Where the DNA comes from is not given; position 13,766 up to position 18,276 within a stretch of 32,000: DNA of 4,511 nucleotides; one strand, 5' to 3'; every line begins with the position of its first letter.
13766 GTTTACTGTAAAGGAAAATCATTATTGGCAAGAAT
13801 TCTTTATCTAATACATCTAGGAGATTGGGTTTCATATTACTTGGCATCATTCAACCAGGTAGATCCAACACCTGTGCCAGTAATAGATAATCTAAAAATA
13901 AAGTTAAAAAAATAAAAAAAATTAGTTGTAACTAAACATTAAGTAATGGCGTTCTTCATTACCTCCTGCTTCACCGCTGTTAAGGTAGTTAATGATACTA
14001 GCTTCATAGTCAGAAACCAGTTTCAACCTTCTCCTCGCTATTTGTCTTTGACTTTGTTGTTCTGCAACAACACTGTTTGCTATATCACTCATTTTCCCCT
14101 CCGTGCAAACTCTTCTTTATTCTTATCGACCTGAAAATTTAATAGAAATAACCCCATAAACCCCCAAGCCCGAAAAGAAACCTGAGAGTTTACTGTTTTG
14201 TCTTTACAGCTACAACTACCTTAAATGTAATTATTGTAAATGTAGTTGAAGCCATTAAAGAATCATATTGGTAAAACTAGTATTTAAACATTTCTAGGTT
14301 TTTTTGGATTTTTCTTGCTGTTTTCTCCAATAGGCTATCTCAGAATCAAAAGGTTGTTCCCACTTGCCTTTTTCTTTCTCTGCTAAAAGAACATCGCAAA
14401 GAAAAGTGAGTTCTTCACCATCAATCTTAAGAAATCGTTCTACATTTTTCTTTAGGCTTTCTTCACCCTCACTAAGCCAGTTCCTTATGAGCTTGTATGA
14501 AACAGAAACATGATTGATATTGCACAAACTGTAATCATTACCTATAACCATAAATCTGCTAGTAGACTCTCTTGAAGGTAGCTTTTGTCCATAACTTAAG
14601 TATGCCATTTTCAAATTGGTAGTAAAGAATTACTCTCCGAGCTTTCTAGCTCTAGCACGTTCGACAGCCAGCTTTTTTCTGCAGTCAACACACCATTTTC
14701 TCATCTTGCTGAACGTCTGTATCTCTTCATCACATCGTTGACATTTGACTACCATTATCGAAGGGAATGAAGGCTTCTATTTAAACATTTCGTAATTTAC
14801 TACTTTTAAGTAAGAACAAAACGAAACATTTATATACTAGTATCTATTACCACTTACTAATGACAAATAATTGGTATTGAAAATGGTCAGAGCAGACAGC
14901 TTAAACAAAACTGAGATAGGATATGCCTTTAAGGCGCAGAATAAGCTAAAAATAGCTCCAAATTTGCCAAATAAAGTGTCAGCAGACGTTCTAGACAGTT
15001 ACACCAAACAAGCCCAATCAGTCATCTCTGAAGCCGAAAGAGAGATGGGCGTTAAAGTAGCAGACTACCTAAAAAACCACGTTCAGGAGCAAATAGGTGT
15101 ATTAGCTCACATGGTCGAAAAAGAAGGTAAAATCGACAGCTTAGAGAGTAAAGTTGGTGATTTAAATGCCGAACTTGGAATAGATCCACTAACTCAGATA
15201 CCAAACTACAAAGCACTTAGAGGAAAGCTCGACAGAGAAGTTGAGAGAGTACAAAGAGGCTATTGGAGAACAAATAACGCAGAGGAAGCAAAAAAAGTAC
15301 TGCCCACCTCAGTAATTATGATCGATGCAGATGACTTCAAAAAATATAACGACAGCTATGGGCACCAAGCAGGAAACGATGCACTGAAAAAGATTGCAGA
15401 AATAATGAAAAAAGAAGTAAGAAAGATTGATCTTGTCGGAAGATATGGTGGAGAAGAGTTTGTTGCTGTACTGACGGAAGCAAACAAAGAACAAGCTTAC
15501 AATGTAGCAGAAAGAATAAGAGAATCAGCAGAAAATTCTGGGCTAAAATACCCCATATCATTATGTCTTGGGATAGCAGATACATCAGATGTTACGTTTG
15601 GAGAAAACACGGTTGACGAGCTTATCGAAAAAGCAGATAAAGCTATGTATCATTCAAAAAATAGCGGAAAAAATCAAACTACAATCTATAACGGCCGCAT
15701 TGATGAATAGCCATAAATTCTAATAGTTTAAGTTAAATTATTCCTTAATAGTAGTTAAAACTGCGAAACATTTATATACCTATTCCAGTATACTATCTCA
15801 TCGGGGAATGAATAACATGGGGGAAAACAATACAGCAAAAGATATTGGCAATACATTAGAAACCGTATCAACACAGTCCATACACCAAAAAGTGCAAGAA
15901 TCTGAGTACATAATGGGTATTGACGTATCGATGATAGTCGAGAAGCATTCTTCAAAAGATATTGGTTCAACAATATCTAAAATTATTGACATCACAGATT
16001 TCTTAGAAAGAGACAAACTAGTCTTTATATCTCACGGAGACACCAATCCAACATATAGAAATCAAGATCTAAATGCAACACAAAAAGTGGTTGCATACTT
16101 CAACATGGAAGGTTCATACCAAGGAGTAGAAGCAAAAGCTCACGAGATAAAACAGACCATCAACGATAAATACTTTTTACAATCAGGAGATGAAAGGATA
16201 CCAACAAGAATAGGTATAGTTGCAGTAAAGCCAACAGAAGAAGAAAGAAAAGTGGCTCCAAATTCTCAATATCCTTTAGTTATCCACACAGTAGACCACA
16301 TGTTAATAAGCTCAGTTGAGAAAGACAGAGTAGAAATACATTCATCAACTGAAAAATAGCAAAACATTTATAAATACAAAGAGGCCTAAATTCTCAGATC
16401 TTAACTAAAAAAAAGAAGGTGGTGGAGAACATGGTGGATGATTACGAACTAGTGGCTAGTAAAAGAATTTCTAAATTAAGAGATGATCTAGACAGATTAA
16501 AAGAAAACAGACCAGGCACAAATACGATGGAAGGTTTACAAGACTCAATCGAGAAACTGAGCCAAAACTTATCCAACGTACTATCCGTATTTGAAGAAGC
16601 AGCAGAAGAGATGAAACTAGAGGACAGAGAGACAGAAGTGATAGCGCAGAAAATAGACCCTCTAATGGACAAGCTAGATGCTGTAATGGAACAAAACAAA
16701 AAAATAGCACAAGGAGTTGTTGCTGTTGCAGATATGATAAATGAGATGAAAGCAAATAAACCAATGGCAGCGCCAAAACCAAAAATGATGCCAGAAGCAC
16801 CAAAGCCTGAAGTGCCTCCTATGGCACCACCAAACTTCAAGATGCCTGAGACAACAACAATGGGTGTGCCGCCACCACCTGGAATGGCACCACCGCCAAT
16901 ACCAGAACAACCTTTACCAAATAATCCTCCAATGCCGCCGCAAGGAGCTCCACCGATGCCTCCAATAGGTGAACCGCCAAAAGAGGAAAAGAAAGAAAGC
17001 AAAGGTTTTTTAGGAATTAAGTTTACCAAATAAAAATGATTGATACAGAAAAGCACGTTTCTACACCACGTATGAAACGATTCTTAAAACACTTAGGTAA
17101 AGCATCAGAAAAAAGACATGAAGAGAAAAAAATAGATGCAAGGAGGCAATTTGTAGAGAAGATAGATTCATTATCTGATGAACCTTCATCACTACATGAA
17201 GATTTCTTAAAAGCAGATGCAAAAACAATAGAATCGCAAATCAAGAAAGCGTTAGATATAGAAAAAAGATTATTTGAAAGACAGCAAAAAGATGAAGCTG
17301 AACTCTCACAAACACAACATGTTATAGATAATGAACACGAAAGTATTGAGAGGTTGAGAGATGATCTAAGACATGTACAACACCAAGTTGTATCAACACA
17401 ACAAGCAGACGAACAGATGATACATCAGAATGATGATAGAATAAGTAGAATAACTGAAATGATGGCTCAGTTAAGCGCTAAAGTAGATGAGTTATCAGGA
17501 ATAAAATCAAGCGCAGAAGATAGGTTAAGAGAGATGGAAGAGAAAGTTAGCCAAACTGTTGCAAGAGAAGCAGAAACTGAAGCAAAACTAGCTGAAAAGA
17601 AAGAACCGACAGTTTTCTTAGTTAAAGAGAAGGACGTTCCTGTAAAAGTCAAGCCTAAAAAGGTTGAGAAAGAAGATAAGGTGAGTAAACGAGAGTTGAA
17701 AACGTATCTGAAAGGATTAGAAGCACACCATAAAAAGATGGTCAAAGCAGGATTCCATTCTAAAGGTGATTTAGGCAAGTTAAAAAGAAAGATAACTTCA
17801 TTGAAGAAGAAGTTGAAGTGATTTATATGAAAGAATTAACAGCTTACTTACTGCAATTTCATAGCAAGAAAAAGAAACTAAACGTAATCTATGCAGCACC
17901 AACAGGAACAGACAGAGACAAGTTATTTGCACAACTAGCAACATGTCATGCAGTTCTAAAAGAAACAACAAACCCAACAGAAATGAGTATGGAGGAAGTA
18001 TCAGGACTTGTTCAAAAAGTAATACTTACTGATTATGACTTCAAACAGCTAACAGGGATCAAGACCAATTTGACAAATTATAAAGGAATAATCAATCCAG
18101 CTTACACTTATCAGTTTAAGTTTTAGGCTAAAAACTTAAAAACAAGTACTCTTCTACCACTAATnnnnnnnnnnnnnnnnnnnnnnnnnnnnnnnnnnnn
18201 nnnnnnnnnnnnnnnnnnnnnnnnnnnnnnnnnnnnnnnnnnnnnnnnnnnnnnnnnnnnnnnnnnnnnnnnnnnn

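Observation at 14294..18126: GGDEF-cyclase-centred gene cluster in an archaeal chromosome (candidate archaeal cyclic-dinucleotide module)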

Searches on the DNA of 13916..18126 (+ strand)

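Call 73: search_dna_similar(query=window:13916-18126:+, collection=plasmids, mode=distant, max_rows=8)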
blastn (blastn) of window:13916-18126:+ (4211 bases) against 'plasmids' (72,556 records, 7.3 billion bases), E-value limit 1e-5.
No match.

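Call 74: search_dna_similar(query=window:13916-18126:+, collection=phages, mode=distant, max_rows=8)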
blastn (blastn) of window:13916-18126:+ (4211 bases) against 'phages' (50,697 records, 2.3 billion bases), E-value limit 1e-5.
No match.

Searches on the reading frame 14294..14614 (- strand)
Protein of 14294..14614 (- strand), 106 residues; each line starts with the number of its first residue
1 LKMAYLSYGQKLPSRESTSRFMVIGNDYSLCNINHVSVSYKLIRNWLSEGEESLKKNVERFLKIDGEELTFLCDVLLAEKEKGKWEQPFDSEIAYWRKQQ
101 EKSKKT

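Call 3: search_protein_families(library=pfam, proteins=[window:14294-14614:-], max_evalue=0.1)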
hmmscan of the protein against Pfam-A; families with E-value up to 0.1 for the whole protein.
window:14294-14614:- (106 aa): 0 families

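Call 13: search_protein_families(library=ncbifam, proteins=[window:14294-14614:-], max_evalue=0.01)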
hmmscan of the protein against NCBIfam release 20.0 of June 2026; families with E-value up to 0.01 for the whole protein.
window:14294-14614:- (106 aa): 0 families

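Call 14: search_protein_families(library=padloc, proteins=[window:14294-14614:-], max_evalue=0.01)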
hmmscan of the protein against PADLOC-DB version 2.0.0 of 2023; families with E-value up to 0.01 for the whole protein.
window:14294-14614:- (106 aa): 0 families

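Call 36: find_homologous_proteins(query=window:14297-14614:-, max_evalue=0.001)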
Query window:14297-14614:- (106 aa): 1 proteins with E <= 0.001 among 1 candidates.
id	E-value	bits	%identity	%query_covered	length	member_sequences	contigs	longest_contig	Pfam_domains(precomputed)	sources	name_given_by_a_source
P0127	4.4e-63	228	100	98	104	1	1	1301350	-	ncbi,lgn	-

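Call 71: search_protein_families(library=phrogs, proteins=[window:14294-14614:-], max_evalue=0.01)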
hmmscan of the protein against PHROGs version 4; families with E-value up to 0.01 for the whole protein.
window:14294-14614:- (106 aa): 0 families

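Call 77: search_protein_families(library=pfam, proteins=[window:14297-14608:-], max_evalue=0.01)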
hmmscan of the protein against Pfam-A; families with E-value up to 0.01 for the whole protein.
window:14297-14608:- (104 aa): 0 families

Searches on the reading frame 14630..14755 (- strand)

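Call 3: search_protein_families(library=pfam, proteins=[window:14630-14755:-], max_evalue=0.1)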
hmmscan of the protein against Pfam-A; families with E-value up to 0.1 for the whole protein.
window:14630-14755:- (41 aa): 7 families
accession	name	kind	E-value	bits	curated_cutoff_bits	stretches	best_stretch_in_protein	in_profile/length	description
PF19474.4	DUF6011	-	0.0044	17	26.6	1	14-39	3-28/37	Family of unknown function (DUF6011)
PF07191.17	Zn_ribbon_6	-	0.02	15.3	25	1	4-33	18-43/67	Double zinc ribbon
PF18912.6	DZR_2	-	0.024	14.9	27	1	4-38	9-41/56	Double zinc ribbon domain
PF01155.25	HypA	-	0.041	14.4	28.9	1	2-29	70-97/112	Hydrogenase/urease nickel incorporation, metallochaperone, hypA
PF18439.7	zf_UBZ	-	0.05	13.7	25.6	0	4-17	4-17/32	Ubiquitin-Binding Zinc Finger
PF01667.23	Ribosomal_S27e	-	0.052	13.7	24.5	1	1-29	6-36/55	Ribosomal protein S27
PF00130.28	C1_1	-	0.076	13.3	26.5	0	3-27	12-36/53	Phorbol esters/diacylglycerol binding domain (C1 domain)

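Call 13: search_protein_families(library=ncbifam, proteins=[window:14630-14755:-], max_evalue=0.01)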
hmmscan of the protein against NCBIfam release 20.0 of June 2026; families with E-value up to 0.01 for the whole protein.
window:14630-14755:- (41 aa): 0 families

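Call 14: search_protein_families(library=padloc, proteins=[window:14630-14755:-], max_evalue=0.01)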
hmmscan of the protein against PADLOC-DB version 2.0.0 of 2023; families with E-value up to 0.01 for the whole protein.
window:14630-14755:- (41 aa): 0 families

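Call 71: search_protein_families(library=phrogs, proteins=[window:14630-14755:-], max_evalue=0.01)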
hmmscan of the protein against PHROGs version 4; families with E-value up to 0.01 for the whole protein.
window:14630-14755:- (41 aa): 1 family
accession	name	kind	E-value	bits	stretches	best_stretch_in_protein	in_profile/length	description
phrog_37506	-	unknown function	0.0078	16.9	1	3-36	173-206/214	-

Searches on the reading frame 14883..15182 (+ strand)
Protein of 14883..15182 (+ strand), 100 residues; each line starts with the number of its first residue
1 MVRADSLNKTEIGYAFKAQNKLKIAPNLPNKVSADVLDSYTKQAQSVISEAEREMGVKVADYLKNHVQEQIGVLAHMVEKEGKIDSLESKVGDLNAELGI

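Call 71: search_protein_families(library=phrogs, proteins=[window:14883-15182:+], max_evalue=0.01)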
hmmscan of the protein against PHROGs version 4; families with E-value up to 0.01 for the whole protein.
window:14883-15182:+ (100 aa): 0 families
